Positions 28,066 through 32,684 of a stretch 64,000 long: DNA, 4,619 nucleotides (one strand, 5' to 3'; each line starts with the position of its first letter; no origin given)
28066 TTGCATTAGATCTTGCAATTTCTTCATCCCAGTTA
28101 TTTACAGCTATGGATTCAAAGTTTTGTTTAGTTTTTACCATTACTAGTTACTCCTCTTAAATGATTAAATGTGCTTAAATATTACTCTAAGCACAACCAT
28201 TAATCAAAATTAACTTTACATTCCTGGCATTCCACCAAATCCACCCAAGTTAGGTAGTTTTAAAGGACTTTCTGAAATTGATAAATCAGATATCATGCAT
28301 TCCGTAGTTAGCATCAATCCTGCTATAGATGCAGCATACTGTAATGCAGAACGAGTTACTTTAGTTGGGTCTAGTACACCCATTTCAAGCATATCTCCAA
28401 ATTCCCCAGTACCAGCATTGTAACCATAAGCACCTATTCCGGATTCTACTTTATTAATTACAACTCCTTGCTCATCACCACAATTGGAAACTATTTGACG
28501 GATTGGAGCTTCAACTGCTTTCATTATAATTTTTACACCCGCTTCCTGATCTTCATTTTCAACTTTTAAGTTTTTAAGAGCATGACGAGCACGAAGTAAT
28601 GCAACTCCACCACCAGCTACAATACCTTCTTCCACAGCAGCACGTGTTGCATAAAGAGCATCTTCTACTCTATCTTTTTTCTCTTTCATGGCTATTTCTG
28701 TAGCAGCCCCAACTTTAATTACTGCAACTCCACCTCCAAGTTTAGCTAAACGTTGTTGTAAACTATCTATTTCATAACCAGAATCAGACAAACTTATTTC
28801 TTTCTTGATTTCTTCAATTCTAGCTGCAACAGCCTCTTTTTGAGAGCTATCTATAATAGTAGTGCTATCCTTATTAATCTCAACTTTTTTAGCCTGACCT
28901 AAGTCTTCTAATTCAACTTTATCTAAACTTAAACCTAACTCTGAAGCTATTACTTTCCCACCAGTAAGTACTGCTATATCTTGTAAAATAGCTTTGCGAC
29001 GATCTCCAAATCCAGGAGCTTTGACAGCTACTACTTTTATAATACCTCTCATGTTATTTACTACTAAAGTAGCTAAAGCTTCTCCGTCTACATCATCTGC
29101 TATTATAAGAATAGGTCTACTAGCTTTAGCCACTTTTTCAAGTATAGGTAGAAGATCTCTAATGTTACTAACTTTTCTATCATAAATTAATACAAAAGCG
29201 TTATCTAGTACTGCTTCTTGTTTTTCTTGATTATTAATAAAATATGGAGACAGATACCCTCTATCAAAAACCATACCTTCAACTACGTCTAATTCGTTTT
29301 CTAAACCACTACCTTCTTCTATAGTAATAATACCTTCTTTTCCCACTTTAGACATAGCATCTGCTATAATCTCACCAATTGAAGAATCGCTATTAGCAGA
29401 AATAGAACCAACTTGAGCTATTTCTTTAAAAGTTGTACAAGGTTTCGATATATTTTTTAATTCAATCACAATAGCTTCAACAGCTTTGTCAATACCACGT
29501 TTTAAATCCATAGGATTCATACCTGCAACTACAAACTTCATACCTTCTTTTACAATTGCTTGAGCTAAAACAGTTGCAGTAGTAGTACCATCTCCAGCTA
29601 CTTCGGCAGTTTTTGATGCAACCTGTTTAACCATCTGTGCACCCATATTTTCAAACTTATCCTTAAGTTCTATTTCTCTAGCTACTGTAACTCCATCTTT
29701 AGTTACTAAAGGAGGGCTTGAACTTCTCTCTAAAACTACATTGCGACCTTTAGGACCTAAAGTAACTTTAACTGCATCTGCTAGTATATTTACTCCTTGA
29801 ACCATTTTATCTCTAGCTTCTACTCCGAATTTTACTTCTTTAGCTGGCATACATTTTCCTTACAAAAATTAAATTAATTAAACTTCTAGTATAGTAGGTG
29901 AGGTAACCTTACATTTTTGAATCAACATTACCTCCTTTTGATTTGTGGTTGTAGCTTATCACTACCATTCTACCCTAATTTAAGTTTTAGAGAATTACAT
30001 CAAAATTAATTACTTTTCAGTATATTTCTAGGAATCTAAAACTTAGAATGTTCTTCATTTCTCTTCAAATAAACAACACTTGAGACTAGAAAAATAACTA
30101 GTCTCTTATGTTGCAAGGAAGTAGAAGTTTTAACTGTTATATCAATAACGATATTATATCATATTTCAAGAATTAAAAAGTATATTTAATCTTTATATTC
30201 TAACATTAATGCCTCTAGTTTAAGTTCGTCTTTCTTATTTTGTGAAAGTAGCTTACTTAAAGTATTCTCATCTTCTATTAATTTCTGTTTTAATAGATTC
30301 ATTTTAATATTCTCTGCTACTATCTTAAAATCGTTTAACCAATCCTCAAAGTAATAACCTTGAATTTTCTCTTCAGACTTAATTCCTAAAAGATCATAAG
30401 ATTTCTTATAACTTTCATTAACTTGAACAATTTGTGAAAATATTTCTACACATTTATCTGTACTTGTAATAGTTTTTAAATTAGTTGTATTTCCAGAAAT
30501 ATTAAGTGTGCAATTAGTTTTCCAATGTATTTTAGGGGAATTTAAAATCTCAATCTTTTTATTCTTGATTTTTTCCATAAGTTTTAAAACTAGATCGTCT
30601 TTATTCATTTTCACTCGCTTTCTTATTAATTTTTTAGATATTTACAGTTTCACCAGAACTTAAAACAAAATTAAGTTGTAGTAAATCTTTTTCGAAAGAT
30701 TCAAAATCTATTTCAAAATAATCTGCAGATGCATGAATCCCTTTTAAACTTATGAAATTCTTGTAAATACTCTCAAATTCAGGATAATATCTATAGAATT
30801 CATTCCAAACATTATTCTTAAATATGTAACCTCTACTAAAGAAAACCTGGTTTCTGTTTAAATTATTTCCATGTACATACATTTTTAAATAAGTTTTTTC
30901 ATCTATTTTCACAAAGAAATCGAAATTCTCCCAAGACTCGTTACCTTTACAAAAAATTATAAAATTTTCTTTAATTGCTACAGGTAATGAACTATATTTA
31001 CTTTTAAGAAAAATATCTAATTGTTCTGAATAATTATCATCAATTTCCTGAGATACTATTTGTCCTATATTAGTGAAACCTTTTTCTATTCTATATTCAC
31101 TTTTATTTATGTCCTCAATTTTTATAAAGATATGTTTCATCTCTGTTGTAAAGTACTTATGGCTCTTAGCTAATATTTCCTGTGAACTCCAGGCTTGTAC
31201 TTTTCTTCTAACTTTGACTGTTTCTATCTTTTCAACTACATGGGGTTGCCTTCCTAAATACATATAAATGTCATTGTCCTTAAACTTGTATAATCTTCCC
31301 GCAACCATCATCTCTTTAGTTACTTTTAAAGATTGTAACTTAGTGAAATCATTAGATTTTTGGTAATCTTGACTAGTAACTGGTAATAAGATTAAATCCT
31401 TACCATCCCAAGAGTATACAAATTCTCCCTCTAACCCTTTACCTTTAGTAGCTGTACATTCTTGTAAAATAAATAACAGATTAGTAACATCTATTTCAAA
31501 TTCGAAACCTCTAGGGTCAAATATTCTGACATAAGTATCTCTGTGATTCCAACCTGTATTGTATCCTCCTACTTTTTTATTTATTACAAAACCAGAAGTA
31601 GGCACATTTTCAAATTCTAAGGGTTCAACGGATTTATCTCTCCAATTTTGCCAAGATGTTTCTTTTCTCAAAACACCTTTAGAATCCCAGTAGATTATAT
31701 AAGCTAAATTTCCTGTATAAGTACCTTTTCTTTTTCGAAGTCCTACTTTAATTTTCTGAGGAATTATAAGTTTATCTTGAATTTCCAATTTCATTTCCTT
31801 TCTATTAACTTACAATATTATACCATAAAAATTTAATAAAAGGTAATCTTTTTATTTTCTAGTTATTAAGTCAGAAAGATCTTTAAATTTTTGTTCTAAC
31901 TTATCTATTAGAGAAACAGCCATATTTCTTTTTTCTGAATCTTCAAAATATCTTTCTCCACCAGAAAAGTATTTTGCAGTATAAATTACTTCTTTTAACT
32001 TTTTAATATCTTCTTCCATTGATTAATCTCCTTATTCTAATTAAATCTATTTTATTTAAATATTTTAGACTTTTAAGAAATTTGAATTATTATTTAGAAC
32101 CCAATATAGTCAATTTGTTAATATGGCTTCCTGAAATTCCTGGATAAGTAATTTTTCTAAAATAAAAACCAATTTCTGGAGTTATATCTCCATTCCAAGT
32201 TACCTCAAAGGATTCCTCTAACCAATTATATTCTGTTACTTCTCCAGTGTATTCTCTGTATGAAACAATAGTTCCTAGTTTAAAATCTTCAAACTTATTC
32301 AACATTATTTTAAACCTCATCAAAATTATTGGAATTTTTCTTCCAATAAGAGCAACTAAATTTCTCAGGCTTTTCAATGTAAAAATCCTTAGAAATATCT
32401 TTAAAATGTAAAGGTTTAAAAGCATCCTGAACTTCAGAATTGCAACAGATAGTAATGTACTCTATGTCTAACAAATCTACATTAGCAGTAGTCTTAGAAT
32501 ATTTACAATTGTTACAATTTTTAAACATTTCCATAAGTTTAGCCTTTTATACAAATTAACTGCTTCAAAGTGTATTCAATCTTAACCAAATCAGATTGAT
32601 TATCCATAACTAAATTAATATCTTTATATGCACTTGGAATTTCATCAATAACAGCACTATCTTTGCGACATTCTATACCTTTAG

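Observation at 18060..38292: Unusually complete RNA-repair toolkit in a phage: RtcB + ATP-dependent Rnl ligase + CCA-adding enzyme + RlaP-like nucleotidyltransferase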

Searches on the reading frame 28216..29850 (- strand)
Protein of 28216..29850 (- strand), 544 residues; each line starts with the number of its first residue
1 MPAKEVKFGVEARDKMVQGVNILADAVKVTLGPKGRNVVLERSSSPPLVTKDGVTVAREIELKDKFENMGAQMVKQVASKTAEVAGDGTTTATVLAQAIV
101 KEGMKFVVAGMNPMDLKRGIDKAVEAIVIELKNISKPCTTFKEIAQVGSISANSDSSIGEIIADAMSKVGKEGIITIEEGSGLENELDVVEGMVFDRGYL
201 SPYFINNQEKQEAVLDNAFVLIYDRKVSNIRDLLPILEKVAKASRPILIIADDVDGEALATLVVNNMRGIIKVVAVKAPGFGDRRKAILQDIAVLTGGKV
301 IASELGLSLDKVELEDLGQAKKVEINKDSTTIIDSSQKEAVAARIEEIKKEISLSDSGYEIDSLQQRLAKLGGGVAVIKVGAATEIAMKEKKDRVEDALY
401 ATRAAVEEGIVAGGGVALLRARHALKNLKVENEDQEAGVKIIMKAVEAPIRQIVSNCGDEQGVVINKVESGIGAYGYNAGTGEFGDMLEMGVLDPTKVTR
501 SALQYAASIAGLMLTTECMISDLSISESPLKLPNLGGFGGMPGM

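Call 4: search_protein_families(library=pfam, proteins=[window:28216-29850:-], max_evalue=0.01)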
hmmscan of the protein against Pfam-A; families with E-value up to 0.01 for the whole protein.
window:28216-29850:- (544 aa): 2 families
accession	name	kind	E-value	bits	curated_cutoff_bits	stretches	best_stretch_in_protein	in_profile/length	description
PF00118.29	Cpn60_TCP1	-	2e-74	251.5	34.3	1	23-522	1-488/490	TCP-1/cpn60 chaperonin family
PF01656.29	CbiA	-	0.0065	16.9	25.4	0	89-272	13-101/125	CobQ/CobB/MinD/ParA nucleotide binding domain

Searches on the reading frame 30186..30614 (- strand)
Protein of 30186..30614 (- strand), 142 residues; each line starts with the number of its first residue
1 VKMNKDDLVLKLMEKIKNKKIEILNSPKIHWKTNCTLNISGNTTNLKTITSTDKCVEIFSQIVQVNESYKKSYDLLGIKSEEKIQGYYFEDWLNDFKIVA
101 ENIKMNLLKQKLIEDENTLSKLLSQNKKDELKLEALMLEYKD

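Call 25: search_protein_families(library=pfam, proteins=[window:30186-30614:-], max_evalue=0.05)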
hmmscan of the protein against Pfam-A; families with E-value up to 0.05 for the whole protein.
window:30186-30614:- (142 aa): 1 family
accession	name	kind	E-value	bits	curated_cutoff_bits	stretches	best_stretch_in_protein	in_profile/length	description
PF13085.11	Fer2_3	-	0.039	14.4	27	0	2-63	24-80/107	2Fe-2S iron-sulfur cluster binding domain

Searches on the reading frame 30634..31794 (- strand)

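Call 4: search_protein_families(library=pfam, proteins=[window:30634-31794:-], max_evalue=0.01)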
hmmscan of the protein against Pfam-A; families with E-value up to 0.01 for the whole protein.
window:30634-31794:- (386 aa): 0 families

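Call 11: search_protein_families(library=phrogs, proteins=[window:30634-31794:-], max_evalue=0.001)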
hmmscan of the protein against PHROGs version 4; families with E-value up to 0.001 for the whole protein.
window:30634-31794:- (386 aa): 5 families
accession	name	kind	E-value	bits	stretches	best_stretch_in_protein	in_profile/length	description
phrog_2475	-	unknown function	8.1e-75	253.6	1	7-338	2-321/383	-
phrog_6266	-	unknown function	1.9e-16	61.3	1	11-181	5-183/328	-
phrog_30990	-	unknown function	2.6e-11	44.4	1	52-150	63-160/282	-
phrog_14061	-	unknown function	1.1e-09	39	1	49-187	43-171/402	-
phrog_38001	-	unknown function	0.00027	20.7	1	77-193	77-203/399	-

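Call 24: search_protein_families(library=ncbifam, proteins=[window:30634-31794:-], max_evalue=0.001)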
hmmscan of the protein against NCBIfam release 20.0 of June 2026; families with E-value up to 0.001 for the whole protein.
window:30634-31794:- (386 aa): 0 families

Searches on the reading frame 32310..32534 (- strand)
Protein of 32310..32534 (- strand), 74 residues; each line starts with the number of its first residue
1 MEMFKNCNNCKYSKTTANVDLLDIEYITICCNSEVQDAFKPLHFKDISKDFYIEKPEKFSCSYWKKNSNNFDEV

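Call 25: search_protein_families(library=pfam, proteins=[window:32310-32534:-], max_evalue=0.05)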
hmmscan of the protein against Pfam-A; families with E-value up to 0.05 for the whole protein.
window:32310-32534:- (74 aa): 1 family
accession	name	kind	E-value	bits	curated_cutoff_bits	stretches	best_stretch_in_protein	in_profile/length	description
PF05548.17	Peptidase_M11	-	0.048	13.1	21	0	5-66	40-79/303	Gametolysin peptidase M11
